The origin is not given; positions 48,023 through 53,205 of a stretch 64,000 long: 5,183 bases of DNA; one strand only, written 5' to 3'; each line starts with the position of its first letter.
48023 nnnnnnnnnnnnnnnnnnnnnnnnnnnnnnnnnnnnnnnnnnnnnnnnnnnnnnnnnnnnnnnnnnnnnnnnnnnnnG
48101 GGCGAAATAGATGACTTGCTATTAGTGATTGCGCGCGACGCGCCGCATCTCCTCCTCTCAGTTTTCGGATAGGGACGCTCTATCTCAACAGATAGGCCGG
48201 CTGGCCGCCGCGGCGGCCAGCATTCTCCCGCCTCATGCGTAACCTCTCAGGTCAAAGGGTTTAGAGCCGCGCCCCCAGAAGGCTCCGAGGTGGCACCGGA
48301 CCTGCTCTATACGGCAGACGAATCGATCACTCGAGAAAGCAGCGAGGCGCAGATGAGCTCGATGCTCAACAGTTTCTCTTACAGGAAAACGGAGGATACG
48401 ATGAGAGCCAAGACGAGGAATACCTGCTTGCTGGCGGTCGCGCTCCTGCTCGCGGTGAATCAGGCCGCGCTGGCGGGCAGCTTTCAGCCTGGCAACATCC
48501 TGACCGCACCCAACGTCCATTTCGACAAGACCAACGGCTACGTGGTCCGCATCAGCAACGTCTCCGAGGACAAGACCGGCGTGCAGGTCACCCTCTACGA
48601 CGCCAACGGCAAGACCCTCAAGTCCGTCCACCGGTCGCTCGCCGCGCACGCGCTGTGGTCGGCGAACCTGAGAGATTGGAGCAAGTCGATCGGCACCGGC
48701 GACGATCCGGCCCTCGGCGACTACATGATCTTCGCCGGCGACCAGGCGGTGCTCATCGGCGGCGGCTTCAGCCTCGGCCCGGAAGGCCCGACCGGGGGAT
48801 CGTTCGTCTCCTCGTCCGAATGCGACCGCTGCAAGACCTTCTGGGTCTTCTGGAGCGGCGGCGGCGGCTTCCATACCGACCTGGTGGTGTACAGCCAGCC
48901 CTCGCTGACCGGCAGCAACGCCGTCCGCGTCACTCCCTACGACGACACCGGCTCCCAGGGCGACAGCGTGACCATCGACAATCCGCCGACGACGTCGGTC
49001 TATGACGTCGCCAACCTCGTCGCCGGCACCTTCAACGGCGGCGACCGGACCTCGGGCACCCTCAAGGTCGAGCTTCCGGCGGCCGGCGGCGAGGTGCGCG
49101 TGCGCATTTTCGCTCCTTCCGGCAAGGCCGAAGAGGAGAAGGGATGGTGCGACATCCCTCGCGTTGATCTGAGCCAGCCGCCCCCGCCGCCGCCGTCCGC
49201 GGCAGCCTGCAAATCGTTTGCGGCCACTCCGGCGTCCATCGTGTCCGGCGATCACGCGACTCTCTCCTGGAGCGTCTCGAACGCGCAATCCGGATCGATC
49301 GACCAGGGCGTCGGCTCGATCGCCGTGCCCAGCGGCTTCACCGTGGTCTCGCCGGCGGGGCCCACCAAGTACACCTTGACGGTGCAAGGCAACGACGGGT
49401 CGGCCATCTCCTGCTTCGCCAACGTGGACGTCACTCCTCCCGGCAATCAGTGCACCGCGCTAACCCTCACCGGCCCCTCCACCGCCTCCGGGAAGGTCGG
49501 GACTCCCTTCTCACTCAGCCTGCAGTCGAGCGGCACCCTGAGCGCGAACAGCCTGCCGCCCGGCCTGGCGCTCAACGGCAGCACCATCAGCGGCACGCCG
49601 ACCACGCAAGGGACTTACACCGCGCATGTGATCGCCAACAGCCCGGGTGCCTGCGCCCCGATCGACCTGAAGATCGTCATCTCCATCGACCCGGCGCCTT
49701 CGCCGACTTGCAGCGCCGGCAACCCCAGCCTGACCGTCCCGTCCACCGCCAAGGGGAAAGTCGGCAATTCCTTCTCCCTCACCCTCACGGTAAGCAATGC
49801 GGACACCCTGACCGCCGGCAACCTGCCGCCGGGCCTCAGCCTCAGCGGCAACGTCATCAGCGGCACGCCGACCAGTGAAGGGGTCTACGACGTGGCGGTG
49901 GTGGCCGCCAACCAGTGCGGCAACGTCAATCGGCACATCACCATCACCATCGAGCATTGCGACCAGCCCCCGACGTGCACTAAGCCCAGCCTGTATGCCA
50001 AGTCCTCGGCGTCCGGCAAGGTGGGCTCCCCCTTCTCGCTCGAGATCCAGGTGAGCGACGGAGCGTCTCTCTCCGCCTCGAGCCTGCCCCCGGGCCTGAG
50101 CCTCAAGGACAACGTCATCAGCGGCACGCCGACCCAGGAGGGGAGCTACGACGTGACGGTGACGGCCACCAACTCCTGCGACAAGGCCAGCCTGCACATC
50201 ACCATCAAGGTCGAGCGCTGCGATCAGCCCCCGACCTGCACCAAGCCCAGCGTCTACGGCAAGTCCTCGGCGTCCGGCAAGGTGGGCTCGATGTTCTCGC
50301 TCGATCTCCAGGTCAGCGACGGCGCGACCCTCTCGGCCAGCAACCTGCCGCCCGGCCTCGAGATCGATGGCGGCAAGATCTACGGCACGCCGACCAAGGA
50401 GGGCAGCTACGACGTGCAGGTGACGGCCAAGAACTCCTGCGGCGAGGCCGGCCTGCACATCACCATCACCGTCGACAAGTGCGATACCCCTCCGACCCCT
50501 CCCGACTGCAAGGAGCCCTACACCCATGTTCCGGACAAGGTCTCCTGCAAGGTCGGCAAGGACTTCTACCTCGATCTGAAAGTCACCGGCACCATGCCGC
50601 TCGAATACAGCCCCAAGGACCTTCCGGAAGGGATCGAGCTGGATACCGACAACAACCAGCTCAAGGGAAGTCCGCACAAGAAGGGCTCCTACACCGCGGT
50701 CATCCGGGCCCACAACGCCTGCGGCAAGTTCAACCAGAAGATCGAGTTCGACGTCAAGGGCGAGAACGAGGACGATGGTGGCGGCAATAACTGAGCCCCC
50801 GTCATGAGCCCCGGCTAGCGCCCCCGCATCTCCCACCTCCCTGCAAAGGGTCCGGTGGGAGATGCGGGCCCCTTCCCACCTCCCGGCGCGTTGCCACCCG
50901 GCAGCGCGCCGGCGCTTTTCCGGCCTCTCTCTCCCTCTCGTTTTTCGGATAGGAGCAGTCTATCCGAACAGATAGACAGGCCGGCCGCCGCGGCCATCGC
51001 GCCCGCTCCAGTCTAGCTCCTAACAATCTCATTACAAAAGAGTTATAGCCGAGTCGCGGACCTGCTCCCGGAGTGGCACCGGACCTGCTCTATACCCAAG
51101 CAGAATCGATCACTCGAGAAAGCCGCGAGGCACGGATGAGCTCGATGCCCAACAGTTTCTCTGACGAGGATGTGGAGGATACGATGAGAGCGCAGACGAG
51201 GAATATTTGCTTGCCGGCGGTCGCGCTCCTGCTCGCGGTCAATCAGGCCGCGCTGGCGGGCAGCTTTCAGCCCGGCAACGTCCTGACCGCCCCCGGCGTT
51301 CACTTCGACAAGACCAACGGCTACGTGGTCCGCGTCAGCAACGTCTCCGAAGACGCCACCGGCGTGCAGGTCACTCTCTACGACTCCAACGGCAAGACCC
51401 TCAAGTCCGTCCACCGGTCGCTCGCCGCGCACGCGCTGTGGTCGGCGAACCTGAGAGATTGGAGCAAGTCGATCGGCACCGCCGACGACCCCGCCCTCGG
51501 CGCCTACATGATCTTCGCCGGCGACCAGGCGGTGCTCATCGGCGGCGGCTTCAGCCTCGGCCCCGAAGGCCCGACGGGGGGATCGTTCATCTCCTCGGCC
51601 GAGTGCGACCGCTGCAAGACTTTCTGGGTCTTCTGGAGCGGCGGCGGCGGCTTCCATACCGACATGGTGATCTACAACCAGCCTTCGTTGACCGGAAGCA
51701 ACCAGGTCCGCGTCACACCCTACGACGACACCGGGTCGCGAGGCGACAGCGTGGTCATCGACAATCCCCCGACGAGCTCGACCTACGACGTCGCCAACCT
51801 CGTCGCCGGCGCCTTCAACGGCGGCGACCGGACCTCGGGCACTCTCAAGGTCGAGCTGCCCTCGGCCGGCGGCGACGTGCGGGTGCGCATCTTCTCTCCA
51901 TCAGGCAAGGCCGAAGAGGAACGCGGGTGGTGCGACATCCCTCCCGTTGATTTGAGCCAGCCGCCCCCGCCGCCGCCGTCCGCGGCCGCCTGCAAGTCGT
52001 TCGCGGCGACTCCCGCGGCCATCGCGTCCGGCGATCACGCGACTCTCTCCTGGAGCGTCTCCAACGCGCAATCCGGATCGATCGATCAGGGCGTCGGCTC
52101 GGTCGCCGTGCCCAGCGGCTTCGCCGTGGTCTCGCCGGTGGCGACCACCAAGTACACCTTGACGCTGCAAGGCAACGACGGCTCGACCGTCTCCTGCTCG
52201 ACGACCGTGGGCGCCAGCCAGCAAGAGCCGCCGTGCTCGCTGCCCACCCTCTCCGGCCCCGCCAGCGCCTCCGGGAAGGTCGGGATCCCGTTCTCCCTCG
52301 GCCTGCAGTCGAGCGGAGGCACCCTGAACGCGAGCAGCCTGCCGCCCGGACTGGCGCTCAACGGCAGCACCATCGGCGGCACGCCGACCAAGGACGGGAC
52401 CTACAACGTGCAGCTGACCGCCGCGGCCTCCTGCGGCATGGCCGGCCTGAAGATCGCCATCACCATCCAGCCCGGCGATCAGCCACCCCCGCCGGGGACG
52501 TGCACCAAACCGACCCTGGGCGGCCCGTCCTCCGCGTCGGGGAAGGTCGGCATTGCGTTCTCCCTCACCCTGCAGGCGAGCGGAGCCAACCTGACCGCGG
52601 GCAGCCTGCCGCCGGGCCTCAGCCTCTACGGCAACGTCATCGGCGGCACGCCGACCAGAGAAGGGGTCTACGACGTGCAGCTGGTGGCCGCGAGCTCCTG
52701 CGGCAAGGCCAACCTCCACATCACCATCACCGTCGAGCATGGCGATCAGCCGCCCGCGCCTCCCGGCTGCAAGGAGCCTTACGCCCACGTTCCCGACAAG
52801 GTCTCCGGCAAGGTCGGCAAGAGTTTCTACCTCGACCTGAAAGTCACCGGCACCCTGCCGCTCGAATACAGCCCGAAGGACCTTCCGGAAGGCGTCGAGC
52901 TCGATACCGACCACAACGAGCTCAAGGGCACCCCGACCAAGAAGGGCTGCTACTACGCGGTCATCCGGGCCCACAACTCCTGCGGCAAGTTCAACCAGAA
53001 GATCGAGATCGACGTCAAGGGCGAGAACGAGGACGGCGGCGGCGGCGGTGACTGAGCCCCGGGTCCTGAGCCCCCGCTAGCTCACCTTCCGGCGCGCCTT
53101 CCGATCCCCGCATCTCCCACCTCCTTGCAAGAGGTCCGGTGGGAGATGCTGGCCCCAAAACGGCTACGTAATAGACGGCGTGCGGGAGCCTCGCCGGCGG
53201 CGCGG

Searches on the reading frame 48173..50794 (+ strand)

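Call 31: search_protein_families(library=pfam, proteins=[window:48173-50794:+], max_evalue=0.0001)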
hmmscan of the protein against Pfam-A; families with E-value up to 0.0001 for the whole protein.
window:48173-50794:+ (873 aa): 6 families
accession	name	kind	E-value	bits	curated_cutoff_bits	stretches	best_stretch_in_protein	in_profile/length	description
PF05345.18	He_PIG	-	4.3e-41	139.7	24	4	606-680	3-95/96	Putative Ig domain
PF00801.26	PKD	-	8.1e-18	64.6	23.5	1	611-680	7-80/80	PKD domain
PF23926.2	LtfC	-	6.2e-07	30.4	27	0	618-679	12-63/100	LtfC-like, beta-sandwich domain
PF13860.13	FlgD_ig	-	9.7e-06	25.9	27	0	129-152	17-40/79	FlgD Ig-like domain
PF18911.6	PKD_4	-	2.1e-05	24.9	27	0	651-673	54-76/85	PKD domain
PF18981.6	InlK_D3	-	3.8e-05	24.1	25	0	655-680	48-73/75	Internalin K domain (D3/D4)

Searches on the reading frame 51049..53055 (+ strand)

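Call 31: search_protein_families(library=pfam, proteins=[window:51049-53055:+], max_evalue=0.0001)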
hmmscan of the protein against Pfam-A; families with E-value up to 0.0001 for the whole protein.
window:51049-53055:+ (668 aa): 2 families
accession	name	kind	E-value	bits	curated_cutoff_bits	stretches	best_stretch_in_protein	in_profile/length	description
PF05345.18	He_PIG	-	3.4e-15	56.7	24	2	400-463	3-84/96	Putative Ig domain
PF00801.26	PKD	-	5.3e-06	26.8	23.5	0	510-562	24-80/80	PKD domain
